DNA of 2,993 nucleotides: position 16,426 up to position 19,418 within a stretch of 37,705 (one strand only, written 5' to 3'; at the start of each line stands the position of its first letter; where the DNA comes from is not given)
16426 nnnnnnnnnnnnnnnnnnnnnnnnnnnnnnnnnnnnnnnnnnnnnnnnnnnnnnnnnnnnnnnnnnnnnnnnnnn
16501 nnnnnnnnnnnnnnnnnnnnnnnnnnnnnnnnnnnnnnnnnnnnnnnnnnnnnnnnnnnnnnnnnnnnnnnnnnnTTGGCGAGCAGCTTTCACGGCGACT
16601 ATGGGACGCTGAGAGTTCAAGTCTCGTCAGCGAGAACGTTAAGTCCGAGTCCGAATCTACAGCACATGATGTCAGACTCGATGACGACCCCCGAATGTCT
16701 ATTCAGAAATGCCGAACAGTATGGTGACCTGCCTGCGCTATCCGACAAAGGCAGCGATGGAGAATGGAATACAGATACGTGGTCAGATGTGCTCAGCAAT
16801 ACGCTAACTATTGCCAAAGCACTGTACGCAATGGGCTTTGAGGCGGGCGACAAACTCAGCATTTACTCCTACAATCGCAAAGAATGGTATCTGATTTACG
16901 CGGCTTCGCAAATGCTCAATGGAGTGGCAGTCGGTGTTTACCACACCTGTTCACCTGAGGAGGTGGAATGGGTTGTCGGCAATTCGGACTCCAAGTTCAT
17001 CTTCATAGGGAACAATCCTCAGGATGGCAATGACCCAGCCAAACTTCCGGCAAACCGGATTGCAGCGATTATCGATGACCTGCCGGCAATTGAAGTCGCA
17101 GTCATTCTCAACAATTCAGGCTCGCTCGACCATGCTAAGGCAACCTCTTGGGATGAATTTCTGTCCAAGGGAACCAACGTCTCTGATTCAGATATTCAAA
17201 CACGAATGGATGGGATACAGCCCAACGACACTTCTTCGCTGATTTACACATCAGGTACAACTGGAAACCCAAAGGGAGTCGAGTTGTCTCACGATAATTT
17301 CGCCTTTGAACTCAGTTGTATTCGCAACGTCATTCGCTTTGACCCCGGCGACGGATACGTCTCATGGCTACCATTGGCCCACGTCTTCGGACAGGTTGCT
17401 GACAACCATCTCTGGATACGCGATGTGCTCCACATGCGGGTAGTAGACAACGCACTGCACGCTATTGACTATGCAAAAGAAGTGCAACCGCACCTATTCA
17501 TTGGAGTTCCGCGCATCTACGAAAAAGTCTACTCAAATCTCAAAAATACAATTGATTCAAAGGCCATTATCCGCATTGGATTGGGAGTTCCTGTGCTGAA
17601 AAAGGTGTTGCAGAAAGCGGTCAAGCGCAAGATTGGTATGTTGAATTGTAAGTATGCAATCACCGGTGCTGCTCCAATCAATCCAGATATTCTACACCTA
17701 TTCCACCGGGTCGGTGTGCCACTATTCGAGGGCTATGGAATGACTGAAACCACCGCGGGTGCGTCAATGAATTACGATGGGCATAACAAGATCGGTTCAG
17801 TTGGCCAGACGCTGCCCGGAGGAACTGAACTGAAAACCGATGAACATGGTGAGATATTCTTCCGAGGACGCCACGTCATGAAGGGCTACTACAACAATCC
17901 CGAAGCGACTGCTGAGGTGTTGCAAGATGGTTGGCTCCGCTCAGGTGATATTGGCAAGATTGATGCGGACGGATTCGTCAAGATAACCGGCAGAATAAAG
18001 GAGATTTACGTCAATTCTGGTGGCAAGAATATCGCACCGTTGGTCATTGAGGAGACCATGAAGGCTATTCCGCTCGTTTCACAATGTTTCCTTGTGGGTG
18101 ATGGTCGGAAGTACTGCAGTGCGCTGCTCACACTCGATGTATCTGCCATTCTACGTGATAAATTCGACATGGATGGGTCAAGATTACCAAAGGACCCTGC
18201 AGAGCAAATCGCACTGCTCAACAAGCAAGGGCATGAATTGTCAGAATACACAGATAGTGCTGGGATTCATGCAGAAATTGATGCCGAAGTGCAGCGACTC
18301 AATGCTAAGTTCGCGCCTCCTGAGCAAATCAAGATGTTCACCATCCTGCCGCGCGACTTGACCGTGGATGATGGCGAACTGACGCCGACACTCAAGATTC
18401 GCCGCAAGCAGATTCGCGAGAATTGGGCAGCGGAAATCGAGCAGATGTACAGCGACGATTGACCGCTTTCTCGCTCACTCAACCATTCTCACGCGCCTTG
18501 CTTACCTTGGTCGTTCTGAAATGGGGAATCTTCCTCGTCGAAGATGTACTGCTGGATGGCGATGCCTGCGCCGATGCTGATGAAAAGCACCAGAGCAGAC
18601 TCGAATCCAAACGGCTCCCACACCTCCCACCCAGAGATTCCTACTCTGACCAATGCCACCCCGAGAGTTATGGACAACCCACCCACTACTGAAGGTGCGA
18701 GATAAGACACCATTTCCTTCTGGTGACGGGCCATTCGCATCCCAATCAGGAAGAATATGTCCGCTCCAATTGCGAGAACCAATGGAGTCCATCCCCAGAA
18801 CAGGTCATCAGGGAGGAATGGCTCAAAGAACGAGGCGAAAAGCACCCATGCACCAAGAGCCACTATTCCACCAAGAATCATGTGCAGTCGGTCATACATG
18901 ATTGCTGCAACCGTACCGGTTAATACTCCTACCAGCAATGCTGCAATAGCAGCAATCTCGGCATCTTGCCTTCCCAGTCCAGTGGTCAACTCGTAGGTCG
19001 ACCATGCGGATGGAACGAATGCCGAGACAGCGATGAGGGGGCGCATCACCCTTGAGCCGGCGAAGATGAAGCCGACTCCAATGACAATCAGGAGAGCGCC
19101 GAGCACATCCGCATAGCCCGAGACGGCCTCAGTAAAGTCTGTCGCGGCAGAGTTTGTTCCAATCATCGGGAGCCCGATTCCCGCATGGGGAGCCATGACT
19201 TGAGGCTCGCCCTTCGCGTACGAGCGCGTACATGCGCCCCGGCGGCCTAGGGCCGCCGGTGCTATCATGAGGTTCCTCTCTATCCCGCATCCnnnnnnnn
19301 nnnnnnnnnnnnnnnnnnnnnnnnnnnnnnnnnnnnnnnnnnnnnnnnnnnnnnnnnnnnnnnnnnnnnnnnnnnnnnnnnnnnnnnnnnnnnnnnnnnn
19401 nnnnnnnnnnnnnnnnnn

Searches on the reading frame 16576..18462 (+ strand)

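Call 9: search_protein_families(library=pfam, proteins=[window:16576-18462:+], max_evalue=0.0001)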
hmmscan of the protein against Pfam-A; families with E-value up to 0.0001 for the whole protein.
window:16576-18462:+ (628 aa): 2 families
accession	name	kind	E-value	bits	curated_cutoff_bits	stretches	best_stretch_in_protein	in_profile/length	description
PF00501.34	AMP-binding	-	2.5e-62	211.3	29.9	1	43-439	2-384/384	AMP-binding enzyme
PF23562.2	AMP-binding_C_3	-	6.6e-10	39.9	20.8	0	479-520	5-47/124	AMP-binding enzyme C-terminal domain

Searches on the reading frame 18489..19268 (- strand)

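Call 9: search_protein_families(library=pfam, proteins=[window:18489-19268:-], max_evalue=0.0001)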
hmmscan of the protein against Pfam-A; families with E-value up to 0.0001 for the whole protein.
window:18489-19268:- (259 aa): 1 family
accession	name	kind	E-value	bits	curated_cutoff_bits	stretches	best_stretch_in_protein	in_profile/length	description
PF13886.12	TM7S3_TM198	-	1.3e-08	35.3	29.2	1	57-205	1-149/199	TM7S3/TM198-like domain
